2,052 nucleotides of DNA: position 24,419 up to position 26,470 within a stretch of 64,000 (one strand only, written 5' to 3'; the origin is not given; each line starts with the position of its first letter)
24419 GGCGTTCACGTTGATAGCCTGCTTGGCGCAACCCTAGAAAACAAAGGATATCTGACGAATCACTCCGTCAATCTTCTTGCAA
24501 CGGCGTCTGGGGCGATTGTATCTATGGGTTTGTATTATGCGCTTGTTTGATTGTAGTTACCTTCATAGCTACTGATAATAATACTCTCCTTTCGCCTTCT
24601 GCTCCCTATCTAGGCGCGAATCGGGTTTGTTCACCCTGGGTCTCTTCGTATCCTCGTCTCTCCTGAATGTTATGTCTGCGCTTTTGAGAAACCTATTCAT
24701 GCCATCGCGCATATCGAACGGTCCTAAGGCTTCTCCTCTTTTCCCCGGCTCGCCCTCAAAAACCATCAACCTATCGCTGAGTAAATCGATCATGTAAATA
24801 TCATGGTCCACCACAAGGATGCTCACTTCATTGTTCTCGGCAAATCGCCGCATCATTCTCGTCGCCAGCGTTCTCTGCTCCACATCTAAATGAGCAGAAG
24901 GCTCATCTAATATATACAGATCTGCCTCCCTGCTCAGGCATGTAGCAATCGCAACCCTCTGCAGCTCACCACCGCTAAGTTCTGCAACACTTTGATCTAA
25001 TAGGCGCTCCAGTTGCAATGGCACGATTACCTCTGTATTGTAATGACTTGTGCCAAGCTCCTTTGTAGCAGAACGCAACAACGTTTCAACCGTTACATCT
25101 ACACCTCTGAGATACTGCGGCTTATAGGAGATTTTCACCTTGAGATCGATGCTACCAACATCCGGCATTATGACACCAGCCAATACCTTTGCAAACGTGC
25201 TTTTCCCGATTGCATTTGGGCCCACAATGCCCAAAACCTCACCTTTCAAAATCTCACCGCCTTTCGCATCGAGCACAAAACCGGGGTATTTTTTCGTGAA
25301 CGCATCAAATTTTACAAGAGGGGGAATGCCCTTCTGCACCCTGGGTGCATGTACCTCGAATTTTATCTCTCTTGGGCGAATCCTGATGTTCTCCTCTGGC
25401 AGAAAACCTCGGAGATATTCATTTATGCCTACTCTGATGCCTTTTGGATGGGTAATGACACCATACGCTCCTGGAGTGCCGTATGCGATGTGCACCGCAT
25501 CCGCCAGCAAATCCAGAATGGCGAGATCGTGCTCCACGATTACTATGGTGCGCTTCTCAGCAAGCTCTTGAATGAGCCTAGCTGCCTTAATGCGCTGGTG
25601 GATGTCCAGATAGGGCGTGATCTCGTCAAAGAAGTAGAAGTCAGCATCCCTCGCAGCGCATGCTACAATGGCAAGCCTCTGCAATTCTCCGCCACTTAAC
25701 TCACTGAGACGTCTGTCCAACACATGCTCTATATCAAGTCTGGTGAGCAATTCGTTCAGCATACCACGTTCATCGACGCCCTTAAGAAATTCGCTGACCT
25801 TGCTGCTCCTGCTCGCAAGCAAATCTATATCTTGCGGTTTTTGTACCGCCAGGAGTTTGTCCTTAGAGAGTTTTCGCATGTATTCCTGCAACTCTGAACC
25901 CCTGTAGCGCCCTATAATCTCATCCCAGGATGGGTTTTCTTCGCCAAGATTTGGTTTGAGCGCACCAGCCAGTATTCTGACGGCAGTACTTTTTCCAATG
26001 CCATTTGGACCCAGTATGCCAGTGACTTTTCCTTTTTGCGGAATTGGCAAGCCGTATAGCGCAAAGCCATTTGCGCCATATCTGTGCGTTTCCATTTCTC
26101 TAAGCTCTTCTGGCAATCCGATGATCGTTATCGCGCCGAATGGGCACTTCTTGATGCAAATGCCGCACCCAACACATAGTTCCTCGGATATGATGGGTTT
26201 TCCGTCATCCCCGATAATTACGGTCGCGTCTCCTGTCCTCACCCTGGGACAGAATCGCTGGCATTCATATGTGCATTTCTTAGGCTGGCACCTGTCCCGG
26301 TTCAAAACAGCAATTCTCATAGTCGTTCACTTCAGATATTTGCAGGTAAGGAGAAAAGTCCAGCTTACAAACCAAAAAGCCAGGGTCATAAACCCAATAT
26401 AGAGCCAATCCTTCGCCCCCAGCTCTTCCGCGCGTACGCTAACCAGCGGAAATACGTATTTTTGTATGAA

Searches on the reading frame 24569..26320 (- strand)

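Call 3: search_protein_families(library=pfam, proteins=[window:24569-26320:-], max_evalue=0.01)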
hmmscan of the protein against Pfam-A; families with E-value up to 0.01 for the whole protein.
window:24569-26320:- (583 aa): 25 families
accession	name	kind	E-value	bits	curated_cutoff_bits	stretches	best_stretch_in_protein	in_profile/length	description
PF00005.33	ABC_tran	-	1.4e-39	136.2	25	2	357-475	8-136/137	ABC transporter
PF04068.21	Fer4_RLI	-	4.8e-15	55.4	23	1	1-31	1-34/35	Possible Fer4-like domain in RNase L inhibitor, RLI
PF13304.12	AAA_21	-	1.4e-11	45.5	27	0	99-128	1-36/304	AAA domain, putative AbiEii toxin, Type IV TA system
PF02463.25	SMC_N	-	1.4e-11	44.7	40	2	94-267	21-200/220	RecF/RecN/SMC N terminal domain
PF00037.32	Fer4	-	5.1e-08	32.8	21.1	1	42-65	1-24/24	4Fe-4S binding domain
PF12837.12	Fer4_6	-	4.7e-06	26.7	25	1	42-64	2-24/24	4Fe-4S binding domain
PF13476.12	AAA_23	-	0.00014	23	27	0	97-127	19-49/201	AAA domain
PF00004.35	AAA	-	0.00017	22.5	21.2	0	103-198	4-95/131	ATPase family associated with various cellular activities (AAA)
PF13237.11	Fer4_10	-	0.00027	21.2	25.5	1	42-65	2-27/53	4Fe-4S dicluster domain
PF14697.11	Fer4_21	-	0.0004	20.9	35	1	4-65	1-58/59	4Fe-4S dicluster domain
PF25160.1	LdpA_Fe-S-bd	-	0.00044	20.4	27.6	1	13-66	2-45/49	LdpA Fe-S cluster-binding domain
PF12797.12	Fer4_2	-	0.00047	20.4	24.5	1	41-61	2-22/22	4Fe-4S binding domain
PF03215.21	Rad17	-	0.00049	20.5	23.8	0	97-127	45-75/186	Rad17 P-loop domain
PF13187.11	Fer4_9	-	0.00077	19.9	27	1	15-64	4-52/52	4Fe-4S dicluster domain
PF00910.28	RNA_helicase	-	0.001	19.9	21.5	0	102-131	3-32/105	RNA helicase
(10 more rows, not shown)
